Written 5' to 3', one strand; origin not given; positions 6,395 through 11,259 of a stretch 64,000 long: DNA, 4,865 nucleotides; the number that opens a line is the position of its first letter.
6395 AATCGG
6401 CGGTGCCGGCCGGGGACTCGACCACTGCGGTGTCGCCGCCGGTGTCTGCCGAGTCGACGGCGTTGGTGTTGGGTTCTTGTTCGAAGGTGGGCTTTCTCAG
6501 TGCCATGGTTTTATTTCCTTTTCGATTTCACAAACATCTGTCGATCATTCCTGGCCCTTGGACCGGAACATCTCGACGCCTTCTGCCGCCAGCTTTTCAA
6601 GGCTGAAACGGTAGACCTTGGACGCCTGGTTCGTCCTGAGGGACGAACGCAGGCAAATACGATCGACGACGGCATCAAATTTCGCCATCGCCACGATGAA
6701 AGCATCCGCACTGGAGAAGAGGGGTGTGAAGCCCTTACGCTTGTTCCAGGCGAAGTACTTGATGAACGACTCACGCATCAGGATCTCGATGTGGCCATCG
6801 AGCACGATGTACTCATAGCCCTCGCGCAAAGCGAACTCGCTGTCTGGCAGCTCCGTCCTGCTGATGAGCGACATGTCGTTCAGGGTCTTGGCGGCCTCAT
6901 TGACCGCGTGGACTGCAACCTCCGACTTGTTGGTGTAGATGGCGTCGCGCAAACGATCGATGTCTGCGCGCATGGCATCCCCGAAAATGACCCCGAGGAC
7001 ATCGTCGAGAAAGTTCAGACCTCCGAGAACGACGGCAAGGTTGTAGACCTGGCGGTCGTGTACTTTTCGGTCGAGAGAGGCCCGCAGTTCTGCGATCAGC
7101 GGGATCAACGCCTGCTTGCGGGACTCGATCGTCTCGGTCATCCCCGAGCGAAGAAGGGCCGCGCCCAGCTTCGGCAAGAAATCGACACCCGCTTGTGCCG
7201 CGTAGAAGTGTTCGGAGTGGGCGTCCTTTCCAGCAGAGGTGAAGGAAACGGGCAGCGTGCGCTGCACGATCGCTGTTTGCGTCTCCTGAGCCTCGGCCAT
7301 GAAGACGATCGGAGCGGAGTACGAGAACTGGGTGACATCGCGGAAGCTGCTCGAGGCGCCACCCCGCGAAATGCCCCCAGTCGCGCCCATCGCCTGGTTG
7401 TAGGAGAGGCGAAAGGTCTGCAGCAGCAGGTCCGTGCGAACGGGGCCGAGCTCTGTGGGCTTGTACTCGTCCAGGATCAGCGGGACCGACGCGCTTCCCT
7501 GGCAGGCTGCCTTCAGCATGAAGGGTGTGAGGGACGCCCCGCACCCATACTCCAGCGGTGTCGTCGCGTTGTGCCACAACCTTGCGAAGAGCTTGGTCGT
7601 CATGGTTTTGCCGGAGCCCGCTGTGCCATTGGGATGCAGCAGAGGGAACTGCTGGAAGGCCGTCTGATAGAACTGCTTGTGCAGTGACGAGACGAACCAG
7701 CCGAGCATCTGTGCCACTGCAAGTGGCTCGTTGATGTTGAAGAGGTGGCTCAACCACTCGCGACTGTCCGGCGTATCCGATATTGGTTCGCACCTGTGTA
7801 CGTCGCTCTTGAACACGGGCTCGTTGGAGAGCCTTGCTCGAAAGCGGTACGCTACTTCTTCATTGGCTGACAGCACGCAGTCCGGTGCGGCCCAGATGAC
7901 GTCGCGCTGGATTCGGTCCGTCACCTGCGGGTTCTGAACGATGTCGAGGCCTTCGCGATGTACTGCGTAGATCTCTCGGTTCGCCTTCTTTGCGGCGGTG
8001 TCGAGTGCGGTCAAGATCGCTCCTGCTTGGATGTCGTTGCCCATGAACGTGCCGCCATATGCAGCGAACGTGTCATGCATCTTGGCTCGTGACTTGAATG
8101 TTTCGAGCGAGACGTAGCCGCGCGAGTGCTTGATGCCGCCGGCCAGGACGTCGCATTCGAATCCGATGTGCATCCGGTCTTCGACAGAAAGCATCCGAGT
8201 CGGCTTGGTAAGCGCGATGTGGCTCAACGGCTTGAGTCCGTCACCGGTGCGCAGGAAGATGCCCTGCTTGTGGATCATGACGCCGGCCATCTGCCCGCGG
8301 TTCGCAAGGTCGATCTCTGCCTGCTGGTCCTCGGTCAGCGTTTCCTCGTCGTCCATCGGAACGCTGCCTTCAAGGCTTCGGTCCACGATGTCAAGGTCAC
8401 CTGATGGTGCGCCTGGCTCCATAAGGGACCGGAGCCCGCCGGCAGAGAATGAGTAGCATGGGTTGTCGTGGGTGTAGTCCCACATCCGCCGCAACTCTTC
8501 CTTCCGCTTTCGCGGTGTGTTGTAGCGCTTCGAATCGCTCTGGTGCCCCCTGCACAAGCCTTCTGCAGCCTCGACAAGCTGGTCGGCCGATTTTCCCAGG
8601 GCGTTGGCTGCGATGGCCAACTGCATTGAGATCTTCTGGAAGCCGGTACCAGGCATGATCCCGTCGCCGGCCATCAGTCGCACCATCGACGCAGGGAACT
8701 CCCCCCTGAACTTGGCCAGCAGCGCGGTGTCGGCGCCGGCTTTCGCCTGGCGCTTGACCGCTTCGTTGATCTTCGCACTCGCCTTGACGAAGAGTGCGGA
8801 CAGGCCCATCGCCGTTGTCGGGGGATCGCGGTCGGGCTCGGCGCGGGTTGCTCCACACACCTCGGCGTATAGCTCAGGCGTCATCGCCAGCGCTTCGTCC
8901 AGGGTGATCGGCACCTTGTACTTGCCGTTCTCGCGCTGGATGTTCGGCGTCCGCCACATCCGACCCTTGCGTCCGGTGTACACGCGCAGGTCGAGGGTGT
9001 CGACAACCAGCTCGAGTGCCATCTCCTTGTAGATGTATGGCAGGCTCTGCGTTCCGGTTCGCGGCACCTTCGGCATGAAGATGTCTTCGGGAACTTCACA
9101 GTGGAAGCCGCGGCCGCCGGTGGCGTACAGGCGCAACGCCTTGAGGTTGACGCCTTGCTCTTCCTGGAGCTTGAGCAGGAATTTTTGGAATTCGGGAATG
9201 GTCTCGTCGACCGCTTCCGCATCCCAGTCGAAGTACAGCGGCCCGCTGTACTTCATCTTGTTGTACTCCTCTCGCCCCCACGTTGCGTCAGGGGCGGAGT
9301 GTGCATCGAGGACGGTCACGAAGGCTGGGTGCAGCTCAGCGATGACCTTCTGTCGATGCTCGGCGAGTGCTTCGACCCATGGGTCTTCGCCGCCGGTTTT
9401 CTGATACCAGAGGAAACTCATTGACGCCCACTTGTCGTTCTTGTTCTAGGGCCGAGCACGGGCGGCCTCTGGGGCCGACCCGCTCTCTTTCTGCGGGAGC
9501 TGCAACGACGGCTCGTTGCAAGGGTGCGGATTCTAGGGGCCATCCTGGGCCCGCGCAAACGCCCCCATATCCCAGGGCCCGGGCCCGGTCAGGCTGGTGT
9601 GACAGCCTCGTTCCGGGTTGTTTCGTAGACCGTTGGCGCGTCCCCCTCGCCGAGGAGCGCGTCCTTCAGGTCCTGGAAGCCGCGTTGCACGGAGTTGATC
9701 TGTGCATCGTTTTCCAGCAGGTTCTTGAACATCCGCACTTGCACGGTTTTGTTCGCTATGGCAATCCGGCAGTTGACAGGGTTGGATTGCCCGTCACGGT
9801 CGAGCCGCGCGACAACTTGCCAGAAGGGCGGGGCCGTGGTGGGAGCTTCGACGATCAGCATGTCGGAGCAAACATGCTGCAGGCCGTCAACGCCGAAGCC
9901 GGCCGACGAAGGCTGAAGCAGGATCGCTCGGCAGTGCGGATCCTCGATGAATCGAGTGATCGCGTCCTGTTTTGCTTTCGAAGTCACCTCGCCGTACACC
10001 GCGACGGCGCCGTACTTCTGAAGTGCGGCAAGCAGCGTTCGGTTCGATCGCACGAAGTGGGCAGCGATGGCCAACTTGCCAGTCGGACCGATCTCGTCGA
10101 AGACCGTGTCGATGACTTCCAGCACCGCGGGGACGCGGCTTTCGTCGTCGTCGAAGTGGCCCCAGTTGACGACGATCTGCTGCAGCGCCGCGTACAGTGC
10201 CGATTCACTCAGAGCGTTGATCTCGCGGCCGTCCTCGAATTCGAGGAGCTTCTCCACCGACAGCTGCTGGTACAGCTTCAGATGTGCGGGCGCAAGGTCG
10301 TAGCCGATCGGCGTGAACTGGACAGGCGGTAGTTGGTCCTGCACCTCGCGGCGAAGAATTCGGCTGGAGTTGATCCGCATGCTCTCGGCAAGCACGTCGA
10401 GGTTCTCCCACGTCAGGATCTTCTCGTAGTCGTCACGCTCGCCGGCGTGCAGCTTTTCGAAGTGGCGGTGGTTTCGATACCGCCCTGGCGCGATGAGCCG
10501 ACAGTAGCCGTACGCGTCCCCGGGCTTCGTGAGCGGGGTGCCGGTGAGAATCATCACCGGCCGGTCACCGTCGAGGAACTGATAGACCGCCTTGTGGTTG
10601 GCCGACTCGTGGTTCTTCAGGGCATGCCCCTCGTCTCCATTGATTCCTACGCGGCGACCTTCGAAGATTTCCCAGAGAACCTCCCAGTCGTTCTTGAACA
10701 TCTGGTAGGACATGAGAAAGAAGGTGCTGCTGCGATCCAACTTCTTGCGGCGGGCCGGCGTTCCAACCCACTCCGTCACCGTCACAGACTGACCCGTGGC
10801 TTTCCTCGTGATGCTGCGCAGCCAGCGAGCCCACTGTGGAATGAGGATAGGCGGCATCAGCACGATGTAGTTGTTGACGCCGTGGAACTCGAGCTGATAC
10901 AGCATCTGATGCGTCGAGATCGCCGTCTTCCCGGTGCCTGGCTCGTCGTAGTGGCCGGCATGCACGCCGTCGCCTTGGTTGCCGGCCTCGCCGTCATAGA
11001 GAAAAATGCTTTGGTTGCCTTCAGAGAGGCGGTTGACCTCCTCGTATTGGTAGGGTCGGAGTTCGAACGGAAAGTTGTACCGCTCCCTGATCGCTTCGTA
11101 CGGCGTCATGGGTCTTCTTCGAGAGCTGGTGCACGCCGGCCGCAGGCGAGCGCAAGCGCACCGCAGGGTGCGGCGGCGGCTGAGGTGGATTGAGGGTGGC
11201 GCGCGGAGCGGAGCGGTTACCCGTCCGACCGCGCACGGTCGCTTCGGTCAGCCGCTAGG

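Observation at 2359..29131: Polar 13-bp word repeated 14 times only in the early/middle arm: a stoperator-like system in a non-actinobacterial-looking phage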

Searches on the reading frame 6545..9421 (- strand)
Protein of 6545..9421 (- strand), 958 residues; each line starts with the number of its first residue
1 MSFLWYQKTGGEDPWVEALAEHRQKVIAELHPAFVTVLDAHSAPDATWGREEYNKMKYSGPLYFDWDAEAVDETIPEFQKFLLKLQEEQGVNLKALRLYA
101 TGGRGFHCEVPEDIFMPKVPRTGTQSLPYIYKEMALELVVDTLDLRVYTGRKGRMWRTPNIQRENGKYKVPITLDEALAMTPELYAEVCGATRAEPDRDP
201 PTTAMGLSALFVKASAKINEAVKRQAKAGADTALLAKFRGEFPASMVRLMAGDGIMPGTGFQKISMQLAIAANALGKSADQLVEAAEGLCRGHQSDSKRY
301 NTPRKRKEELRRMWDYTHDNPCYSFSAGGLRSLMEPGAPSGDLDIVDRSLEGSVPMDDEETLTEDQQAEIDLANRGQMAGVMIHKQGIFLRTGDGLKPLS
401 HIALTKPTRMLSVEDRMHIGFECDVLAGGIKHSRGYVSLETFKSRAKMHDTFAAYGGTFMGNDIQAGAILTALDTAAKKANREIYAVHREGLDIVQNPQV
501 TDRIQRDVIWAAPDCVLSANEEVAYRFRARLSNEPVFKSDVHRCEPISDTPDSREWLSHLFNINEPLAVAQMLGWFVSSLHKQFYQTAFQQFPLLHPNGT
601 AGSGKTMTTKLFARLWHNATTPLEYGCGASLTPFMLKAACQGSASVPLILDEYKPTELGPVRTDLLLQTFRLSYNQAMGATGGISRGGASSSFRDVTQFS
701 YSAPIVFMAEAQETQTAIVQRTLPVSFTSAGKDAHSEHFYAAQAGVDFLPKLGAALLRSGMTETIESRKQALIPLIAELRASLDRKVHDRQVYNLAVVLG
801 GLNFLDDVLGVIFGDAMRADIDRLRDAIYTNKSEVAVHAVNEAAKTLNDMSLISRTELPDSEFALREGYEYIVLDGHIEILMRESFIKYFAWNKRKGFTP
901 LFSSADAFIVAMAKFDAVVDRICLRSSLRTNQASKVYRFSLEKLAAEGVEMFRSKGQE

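Call 9: search_protein_families(library=pfam, proteins=[window:6545-9421:-], max_evalue=0.01)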
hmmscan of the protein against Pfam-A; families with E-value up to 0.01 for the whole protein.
window:6545-9421:- (958 aa): 0 families

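Call 10: search_protein_families(library=phrogs, proteins=[window:6545-9421:-], max_evalue=0.001)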
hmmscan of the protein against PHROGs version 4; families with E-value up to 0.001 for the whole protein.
window:6545-9421:- (958 aa): 3 families
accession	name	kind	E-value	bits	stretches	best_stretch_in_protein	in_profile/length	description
phrog_16345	-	DNA, RNA and nucleotide metabolism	7e-42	144.5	2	45-325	51-321/972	primase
phrog_26824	-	unknown function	0.00013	21.2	1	554-812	458-705/868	-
phrog_1139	-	DNA, RNA and nucleotide metabolism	0.00023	20.3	1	553-739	506-679/895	DNA primase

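Call 13: search_dna_similar(query=window:6545-9421:-, collection=phages, mode=protein, max_rows=25)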
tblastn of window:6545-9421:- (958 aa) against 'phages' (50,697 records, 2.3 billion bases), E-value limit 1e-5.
Records with a match: 31; places in all: 31; records where one place covers at least 80% of the query: 20.
Best place of each record, by identity: <60% 31.
By first word of the organism name: Vibrio 26; Pseudomonas 5.
By host as written in the record: - 17; Vibrio crassostreae 4; Vibrio parahaemolyticus 4; Pseudomonas sp. 3; Pseudomonas grimontii MBTL2-21 2; Vibrio parahaemolyticus VP505 1.
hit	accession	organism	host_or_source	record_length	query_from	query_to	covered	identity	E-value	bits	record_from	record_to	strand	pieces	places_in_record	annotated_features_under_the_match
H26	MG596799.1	Pseudomonas phage PMBT3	Pseudomonas grimontii MBTL2-21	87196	1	951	99%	22.3%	1e-32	143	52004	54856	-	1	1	RNA polymerase-binding transcription factor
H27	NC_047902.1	Pseudomonas phage PMBT3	Pseudomonas grimontii MBTL2-21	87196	1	951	99%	22.3%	1e-32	143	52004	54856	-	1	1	primase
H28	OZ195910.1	Vibrio phage K478b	Seawater and oysters mix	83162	52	912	90%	24.4%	7e-44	180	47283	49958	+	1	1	primase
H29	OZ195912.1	Vibrio phage K478a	Seawater and oysters mix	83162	52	912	90%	24.4%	7e-44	180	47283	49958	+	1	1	primase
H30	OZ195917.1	Vibrio phage K468a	Seawater and oysters mix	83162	52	912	90%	24.4%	7e-44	180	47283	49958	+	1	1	primase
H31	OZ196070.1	Vibrio phage K449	Seawater and oysters mix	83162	52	912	90%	24.4%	7e-44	180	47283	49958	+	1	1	primase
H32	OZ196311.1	Vibrio phage K473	Seawater and oysters mix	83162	52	912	90%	24.4%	7e-44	180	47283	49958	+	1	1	primase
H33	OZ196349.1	Vibrio phage K381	Seawater and oysters mix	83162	52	912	90%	24.4%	7e-44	180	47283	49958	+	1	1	primase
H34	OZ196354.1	Vibrio phage K376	Seawater and oysters mix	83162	52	912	90%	24.4%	7e-44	180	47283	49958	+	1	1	primase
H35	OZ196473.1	Vibrio phage K486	Seawater and oysters mix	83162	52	912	90%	24.4%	7e-44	180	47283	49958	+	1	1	primase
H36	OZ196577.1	Vibrio phage K405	Seawater and oysters mix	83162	52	912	90%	24.4%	7e-44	180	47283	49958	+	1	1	primase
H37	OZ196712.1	Vibrio phage K462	Seawater and oysters mix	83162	52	912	90%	24.4%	7e-44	180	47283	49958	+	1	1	primase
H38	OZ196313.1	Vibrio phage K468b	Seawater and oysters mix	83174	52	912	90%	24.4%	7e-44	180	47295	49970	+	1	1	primase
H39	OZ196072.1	Vibrio phage K450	Seawater and oysters mix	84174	52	912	90%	24.4%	7e-44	180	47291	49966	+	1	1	primase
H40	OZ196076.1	Vibrio phage K379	Seawater and oysters mix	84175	52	912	90%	24.4%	7e-44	180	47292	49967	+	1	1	primase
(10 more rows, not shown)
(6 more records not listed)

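Call 17: find_related_loci(query=window:6545-9421:-, collection=viral_contigs, flank=10000)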
Query window:6545-9421:- (958 aa) in viral_contigs; peptide patterns used: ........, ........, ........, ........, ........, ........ (x = any residue, [..] = any of these).
8 stretches matched a pattern; 3 encode a relative of the query (tblastn E <= 1e-3); 3 distinct loci.
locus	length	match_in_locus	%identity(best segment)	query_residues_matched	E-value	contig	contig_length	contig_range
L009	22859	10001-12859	82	1-953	0e+0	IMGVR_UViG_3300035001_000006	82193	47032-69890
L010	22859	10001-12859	82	1-953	0e+0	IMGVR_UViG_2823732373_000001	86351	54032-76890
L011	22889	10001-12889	57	1-957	0e+0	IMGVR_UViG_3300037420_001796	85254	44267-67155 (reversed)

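Call 36: find_related_loci(query=A1, collection=viral_contigs, flank=10000)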
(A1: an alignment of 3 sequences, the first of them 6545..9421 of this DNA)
Query A1 (958 aa) in viral_contigs; peptide patterns used: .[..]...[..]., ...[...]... (x = any residue, [..] = any of these).
67 stretches matched a pattern; 4 encode a relative of the query (tblastn E <= 1e-3); 4 distinct loci.
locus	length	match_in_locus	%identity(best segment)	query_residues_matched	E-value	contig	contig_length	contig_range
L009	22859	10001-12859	82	1-953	0e+0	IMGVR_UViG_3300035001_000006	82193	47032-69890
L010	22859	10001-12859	82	1-953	0e+0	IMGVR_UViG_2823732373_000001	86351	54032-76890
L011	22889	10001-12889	57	1-957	0e+0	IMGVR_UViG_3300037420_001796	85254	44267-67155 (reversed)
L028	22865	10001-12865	58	1-955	0e+0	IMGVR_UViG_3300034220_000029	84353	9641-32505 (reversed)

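Call 37: find_related_loci(query=A1, collection=genome_contigs, flank=10000)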
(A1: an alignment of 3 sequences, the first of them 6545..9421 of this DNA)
Query A1 (958 aa) in genome_contigs; peptide patterns used: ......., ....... (x = any residue, [..] = any of these).
72 stretches matched a pattern; 1 encode a relative of the query (tblastn E <= 1e-3); 1 distinct loci.
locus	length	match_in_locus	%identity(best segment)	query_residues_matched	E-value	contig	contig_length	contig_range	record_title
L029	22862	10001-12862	83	1-954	0e+0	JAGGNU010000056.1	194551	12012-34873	Variovorax paradoxus strain ISL-3 ISL3_57, whole genome shotgun sequence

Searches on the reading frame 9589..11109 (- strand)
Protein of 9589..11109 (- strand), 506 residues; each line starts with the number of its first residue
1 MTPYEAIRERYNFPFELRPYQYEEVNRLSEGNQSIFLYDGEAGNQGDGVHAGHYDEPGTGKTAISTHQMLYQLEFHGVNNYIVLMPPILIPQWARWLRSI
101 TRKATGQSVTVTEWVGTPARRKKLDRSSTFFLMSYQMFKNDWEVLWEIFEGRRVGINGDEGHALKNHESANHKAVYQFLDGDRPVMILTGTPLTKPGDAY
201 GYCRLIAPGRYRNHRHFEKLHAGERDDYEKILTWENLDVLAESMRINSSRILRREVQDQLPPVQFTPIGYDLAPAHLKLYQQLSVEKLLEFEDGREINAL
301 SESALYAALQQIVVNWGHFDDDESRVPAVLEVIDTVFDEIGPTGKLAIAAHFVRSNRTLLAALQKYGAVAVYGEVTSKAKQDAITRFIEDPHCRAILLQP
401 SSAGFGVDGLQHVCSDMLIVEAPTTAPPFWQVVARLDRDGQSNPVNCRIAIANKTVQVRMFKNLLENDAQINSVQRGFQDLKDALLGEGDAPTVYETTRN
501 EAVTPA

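Call 9: search_protein_families(library=pfam, proteins=[window:9589-11109:-], max_evalue=0.01)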
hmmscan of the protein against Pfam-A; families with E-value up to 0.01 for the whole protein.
window:9589-11109:- (506 aa): 2 families
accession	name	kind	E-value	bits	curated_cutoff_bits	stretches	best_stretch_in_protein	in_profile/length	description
PF00176.29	SNF2-rel_dom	-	1.2e-16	61.1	24.9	1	55-306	24-276/290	SNF2-related domain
PF04851.21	ResIII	-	4.3e-05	23.9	22.5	1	15-192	2-162/164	Type III restriction enzyme, res subunit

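Call 10: search_protein_families(library=phrogs, proteins=[window:9589-11109:-], max_evalue=0.001)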
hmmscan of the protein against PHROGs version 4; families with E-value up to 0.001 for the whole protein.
window:9589-11109:- (506 aa): 1 family
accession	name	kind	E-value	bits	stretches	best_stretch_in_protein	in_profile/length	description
phrog_62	-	DNA, RNA and nucleotide metabolism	8.1e-61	206.9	1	10-488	690-1146/1881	DNA helicase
